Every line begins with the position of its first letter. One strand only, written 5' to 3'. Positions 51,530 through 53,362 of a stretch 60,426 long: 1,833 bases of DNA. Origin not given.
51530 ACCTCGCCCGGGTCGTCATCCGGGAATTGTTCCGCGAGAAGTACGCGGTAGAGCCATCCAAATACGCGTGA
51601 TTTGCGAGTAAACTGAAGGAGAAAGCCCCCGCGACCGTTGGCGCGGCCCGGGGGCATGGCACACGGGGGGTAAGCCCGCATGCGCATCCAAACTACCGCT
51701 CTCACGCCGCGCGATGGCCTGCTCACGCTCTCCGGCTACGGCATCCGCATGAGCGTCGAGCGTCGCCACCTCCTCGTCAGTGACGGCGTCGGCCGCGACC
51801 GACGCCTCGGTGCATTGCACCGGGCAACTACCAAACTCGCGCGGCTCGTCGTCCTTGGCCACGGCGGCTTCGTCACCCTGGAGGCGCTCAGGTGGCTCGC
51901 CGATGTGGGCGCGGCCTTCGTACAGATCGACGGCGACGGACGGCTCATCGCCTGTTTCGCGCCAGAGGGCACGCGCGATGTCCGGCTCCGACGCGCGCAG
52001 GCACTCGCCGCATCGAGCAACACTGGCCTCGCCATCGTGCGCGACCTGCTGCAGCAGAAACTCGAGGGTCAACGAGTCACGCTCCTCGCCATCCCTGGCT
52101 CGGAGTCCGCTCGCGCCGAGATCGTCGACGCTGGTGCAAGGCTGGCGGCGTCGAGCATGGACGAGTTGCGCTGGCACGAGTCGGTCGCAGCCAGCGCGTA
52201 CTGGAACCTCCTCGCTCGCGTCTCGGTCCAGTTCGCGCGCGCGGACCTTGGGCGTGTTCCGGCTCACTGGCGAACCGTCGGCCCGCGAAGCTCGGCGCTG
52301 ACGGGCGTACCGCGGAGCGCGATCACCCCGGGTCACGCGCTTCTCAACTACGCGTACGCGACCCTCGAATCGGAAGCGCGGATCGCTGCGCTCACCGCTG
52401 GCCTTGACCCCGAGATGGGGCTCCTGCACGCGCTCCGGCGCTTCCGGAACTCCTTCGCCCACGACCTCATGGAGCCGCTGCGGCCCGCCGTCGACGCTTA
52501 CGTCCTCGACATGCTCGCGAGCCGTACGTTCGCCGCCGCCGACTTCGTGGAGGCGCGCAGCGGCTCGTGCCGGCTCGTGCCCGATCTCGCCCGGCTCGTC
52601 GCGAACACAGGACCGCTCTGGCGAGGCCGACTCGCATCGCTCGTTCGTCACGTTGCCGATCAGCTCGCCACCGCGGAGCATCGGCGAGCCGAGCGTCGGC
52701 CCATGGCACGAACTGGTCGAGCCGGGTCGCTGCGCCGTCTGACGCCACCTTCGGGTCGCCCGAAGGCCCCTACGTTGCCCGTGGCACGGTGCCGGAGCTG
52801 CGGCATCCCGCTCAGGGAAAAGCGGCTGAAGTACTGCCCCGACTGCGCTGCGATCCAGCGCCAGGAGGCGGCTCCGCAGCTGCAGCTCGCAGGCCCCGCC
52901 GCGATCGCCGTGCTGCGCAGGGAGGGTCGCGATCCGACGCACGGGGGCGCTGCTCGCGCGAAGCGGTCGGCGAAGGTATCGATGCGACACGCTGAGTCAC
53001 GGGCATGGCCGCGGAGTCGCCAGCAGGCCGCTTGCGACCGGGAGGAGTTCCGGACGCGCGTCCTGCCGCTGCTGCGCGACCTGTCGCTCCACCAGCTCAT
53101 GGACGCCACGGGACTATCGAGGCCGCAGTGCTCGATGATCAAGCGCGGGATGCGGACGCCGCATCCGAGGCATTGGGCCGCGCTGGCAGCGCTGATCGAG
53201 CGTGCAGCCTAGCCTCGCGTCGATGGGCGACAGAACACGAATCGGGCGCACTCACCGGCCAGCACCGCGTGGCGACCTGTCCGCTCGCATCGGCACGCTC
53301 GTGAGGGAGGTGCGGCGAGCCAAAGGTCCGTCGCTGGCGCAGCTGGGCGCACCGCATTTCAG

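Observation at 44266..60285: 16.0-kb casposon: Cas1 + family B polymerase + HNH, bounded by about 50-bp TIRs and a 14-bp target-site duplication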

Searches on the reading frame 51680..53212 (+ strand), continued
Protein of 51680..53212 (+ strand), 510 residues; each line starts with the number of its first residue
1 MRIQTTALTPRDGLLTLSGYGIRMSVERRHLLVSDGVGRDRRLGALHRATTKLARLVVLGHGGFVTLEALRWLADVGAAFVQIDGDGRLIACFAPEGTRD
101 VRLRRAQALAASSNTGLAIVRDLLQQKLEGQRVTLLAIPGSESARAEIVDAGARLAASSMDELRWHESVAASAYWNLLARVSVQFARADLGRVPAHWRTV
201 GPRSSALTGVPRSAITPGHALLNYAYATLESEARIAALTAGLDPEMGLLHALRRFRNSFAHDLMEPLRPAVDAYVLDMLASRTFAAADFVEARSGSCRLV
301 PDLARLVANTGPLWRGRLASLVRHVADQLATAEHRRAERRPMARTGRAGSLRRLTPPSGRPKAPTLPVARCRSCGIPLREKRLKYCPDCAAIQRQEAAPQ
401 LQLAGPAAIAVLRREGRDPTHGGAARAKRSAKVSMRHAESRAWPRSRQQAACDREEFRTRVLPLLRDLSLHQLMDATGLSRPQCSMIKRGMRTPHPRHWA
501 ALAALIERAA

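Call 26: find_encoding_contigs(protein=P0007, flank=10000, max_places=2)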
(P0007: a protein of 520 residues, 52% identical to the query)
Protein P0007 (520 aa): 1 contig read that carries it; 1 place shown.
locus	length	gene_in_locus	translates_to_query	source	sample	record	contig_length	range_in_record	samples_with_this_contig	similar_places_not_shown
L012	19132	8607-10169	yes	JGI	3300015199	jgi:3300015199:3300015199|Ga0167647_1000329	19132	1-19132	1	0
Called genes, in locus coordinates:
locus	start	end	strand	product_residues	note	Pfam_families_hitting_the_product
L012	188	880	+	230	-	-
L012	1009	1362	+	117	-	-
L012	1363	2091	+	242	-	PF09509:Hypoth_Ymh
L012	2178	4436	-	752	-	-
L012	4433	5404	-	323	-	-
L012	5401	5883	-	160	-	-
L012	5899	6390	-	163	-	-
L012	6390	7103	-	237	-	PF02195:ParB_N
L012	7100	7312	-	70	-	PF12728:HTH_17, PF13411:MerR_1, PF00376:MerR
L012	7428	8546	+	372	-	-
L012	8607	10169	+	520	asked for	PF01867:Cas_Cas1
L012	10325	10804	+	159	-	PF08281:Sigma70_r4_2, PF04545:Sigma70_r4 (weak)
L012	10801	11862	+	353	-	-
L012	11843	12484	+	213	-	-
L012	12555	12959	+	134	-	-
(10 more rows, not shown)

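Call 40: search_protein_families(library=phrogs, proteins=[window:51680-53212:+], max_evalue=0.01)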
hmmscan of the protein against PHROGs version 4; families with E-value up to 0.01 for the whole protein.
window:51680-53212:+ (510 aa): 1 family
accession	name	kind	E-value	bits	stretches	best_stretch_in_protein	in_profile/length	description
phrog_35024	-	unknown function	1.3e-10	41.6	1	69-290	286-505/572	-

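Call 45: find_related_loci(query=A4, collection=genome_contigs, flank=10000)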
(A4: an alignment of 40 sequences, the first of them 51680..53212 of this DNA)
Query A4 (510 aa) in genome_contigs; peptide patterns used: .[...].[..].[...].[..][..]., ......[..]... (x = any residue, [..] = any of these).
599 stretches matched a pattern (row limit reached: there are more); 554 encode a relative of the query (tblastn E <= 1e-3); the best 80 are kept; 79 distinct loci.
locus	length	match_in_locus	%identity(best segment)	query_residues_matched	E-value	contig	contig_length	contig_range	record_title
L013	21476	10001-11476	45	13-499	4e-116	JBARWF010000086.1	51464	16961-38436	MAG: Thermomicrobiales bacterium isolate MFD12187_ilm_asm_bin18 k127_17401, whole genome shotgun sequence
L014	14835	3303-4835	47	5-505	5e-115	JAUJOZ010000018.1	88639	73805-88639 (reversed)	MAG: Thermomicrobiales bacterium isolate YX3bin31 opera_contig_465, whole genome shotgun sequence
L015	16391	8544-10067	45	13-505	1e-111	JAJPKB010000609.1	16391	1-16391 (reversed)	MAG: Chloroflexota bacterium isolate Centralia_MAG_593 k107_26194618, whole genome shotgun sequence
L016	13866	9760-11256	41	13-509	1e-111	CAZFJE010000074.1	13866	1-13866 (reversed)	MAG TPA_asm: uncultured Thermoleophilia bacterium isolate binchicken_co3_282 genome assembly, contig: NODE_14303_length_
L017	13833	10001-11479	43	9-502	2e-111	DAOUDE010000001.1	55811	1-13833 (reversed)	MAG TPA_asm: Thermomicrobiales bacterium isolate M11_10 k145_934885, whole genome shotgun sequence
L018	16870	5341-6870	41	1-502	7e-111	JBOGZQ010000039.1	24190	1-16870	MAG: Gaiellaceae bacterium isolate TC-S_metawrap_bin.206 k127_3803887, whole genome shotgun sequence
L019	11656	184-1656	42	12-507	9e-110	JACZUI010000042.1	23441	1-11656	MAG: Acidobacteria bacterium isolate B15T1B8 B15T1B8_NODE3508, whole genome shotgun sequence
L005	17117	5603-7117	43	7-502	9e-107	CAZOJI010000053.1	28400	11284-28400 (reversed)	MAG TPA_asm: uncultured Gemmatimonadaceae bacterium isolate SRP141376_co2_135 genome assembly, contig: NODE_3590_length_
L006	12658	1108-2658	43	4-504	1e-106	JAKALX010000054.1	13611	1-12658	MAG: Chloroflexi bacterium isolate WY5.bin143 NODE_7605_length_13611_cov_1.500667, whole genome shotgun sequence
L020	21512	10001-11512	40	8-506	9e-105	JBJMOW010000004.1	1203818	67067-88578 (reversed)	MAG: Gemmatimonadaceae bacterium isolate H3_16_all_fractions_metab_conc_152_60_0 k255_3827368, whole genome shotgun sequ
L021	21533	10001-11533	41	12-505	2e-103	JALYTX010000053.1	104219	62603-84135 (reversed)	MAG: Gemmatimonadota bacterium isolate LAG bin2 SD1463-65_k127_734906, whole genome shotgun sequence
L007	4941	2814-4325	45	3-504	4e-103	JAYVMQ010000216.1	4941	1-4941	MAG: Chloroflexota bacterium isolate GL61_DN_concoct_98_sub GL61_DN_concoct_98_sub_215, whole genome shotgun sequence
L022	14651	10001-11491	44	6-499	3e-102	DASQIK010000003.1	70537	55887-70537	MAG TPA_asm: Candidatus Dormiibacterota bacterium isolate SMAG_U11857 k141_1007686, whole genome shotgun sequence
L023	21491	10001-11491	42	13-510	1e-101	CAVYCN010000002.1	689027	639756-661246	MAG: uncultured Actinomycetes bacterium isolate MFD04492.bin.3.7 genome assembly, contig: contig_13462, whole genome sho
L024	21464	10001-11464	44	13-502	9e-102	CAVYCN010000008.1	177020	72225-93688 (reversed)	MAG: uncultured Actinomycetes bacterium isolate MFD04492.bin.3.7 genome assembly, contig: contig_24161, whole genome sho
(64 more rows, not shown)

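Call 81: search_dna_similar(query=window:51680-53212:+, collection=plasmids, mode=protein, max_evalue=0.00001, max_rows=15)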
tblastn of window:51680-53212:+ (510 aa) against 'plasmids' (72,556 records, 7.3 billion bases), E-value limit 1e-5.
Records with a match: 49; places in all: 50; records where one place covers at least 80% of the query: 0.
Best place of each record, by identity: <60% 49.
By first word of the organism name: Thermus 14; Picosynechococcus 4; Synechocystis 4; Deinococcus 3; Allochromatium 2; Streptomyces 2; Acidisoma 2; Rhodothermus 1; Zymomonas 1; Pseudanabaena 1; and 15 more.
By predicted mobility (MOB-suite, as given by PLSDB): non-mobilizable 46; conjugative 2; mobilizable 1.
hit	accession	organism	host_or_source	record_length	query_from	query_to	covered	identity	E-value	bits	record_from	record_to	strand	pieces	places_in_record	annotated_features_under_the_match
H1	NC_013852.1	Allochromatium vinosum DSM 180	-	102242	11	299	57%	31.2%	4e-8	64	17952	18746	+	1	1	cas1: CRISPR-associated endonuclease Cas1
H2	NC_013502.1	Rhodothermus marinus DSM 4252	-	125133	30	338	61%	27.8%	5e-11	73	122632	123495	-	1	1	cas1: CRISPR-associated endonuclease Cas1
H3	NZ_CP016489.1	Picosynechococcus sp. PCC 8807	cell culture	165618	1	324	64%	25.8%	8e-9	66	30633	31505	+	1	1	cas1d: type I-D CRISPR-associated endonuclease Cas1d | cas4: CRISPR-associated protein Cas4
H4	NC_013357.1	Zymomonas mobilis subsp. mobilis NCIMB 11163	-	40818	15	307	57%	28.5%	4e-7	61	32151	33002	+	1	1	cas1c: type I-C CRISPR-associated endonuclease Cas1c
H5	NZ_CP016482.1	Picosynechococcus sp. PCC 7117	cell culture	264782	1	307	60%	26.2%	2e-9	68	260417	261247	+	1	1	cas1d: type I-D CRISPR-associated endonuclease Cas1d | cas4: CRISPR-associated protein Cas4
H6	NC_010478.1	Picosynechococcus sp. PCC 7002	-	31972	1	307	60%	26.2%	2e-9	68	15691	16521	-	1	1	cas1d: type I-D CRISPR-associated endonuclease Cas1d | cas4: CRISPR-associated protein Cas4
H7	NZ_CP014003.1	Picosynechococcus sp. PCC 73109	cell culture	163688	1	307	60%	26.2%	6e-9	67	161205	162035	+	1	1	cas1d: type I-D CRISPR-associated endonuclease Cas1d | cas4: CRISPR-associated protein Cas4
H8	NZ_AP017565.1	Pseudanabaena sp. ABRG5-3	-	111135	52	324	54%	28.6%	6e-7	60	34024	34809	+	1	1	cas1d: type I-D CRISPR-associated endonuclease Cas1d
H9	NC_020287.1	Synechocystis sp. PCC 6803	-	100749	48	295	49%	29.6%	1e-7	62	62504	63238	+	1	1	cas1: CRISPR-associated endonuclease Cas1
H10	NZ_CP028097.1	Synechocystis sp. IPPAS B-1465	axenic culture,Synechocystis sp. GT-L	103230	48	295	49%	29.6%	1e-7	62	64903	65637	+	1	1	cas1: CRISPR-associated endonuclease Cas1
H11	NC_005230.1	Synechocystis sp. PCC 6803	-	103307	48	295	49%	29.6%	1e-7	62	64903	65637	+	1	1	cas1: CRISPR-associated endonuclease Cas1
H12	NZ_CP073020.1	Synechocystis sp. PCC 6803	cell culture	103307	48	295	49%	29.6%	1e-7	62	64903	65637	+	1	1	cas1: CRISPR-associated endonuclease Cas1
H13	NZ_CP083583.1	Kovacikia minuta CCNUW1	cell culture,fresh water lake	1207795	39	302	52%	27.5%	4e-8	64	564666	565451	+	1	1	record has no annotation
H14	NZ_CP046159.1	Leptolyngbya sp. BL0902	cell culture,open pond on an algae farm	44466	52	289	47%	28.9%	2e-7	61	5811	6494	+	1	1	cas1d: type I-D CRISPR-associated endonuclease Cas1d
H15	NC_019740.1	Allocoleopsis franciscana PCC 7113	-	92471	57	302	48%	27.3%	5e-7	60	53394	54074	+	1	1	cas1: CRISPR-associated endonuclease Cas1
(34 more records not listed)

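Call 93: search_protein_representatives(protein=window:51680-53212:+)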
Query: 510 residues. Proteins with E-value up to 0.001 (for the whole library): 7021; up to 1e-10: 2635; up to 1e-30: 850. The best 150 are listed.
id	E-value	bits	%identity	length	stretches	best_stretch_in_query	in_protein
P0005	1.9e-153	528.3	53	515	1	5-502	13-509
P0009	1.1e-148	512.6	52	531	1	5-508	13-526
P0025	7.6e-130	450.4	49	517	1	11-503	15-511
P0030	1.9e-127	442.5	48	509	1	5-505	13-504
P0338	5.0e-125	434.5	47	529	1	8-504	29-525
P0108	3.8e-115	402.0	43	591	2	6-509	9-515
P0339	1.1e-112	393.8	41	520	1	8-505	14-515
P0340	1.1e-110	387.3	47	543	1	10-505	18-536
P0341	2.8e-109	382.6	47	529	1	4-507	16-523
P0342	1.4e-108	380.4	60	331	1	9-299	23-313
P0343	1.6e-108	380.1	46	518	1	11-503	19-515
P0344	4.1e-105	368.9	46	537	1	7-502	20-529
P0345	1.6e-104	366.9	41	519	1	7-506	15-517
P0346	2.1e-104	366.5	48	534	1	6-505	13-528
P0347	7.7e-103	361.4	45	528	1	8-507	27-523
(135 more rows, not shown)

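Call 105: search_protein_families(library=ncbifam, proteins=[window:51680-53212:+], max_evalue=0.01)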
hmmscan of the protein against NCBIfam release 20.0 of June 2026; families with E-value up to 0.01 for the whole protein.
window:51680-53212:+ (510 aa): 9 families
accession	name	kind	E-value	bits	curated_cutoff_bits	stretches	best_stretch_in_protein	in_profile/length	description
TIGR00287.1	cas1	equivalog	1e-26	93.8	71.7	1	54-299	36-273/327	CRISPR-associated endonuclease Cas1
NF049935.1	cas4g_cas1g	exception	2.8e-25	88.8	560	1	50-302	247-490/546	CRISPR-associated endonuclease Cas4g/Cas1g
TIGR03640.1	cas1_DVULG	exception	1.6e-22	80.2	385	1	52-304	38-287/340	type I-C CRISPR-associated endonuclease Cas1c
TIGR04093.1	cas1_CYANO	exception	1.1e-21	77.1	385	1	51-301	38-277/334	type I-D CRISPR-associated endonuclease Cas1d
TIGR03639.1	cas1_NMENI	exception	3.6e-12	46.2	120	1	219-286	173-239/278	type II CRISPR-associated endonuclease Cas1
TIGR03983.1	cas1_MYXAN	equivalog_domain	8.5e-10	38.1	358.05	1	52-290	46-280/347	type I-MYXAN CRISPR-associated endonuclease Cas1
TIGR04329.1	cas1_PREFRAN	exception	2.9e-06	26.6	300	1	23-290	17-261/317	type V CRISPR-associated endonuclease Cas1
TIGR03638.1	cas1_ECOLI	exception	1.4e-05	24.5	215.6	1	55-145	46-140/269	type I-E CRISPR-associated endonuclease Cas1e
NF001646.0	PRK00420.1-3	equivalog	0.0044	17.3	117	1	370-396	22-49/117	hypothetical protein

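Call 108: find_related_loci(query=A4, collection=viral_contigs, flank=10000)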
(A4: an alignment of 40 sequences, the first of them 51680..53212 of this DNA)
Query A4 (510 aa) in viral_contigs; peptide patterns used: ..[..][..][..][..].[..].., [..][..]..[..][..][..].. (x = any residue, [..] = any of these).
27 stretches matched a pattern; 1 encode a relative of the query (tblastn E <= 1e-3); 1 distinct loci.
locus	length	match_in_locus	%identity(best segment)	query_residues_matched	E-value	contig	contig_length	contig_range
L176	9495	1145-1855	43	11-246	3e-52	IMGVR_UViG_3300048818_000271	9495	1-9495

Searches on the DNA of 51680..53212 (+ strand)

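Call 62: search_rna_families(sources=[L023, L024, L040, L044, L055, L057], threshold=gathering)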
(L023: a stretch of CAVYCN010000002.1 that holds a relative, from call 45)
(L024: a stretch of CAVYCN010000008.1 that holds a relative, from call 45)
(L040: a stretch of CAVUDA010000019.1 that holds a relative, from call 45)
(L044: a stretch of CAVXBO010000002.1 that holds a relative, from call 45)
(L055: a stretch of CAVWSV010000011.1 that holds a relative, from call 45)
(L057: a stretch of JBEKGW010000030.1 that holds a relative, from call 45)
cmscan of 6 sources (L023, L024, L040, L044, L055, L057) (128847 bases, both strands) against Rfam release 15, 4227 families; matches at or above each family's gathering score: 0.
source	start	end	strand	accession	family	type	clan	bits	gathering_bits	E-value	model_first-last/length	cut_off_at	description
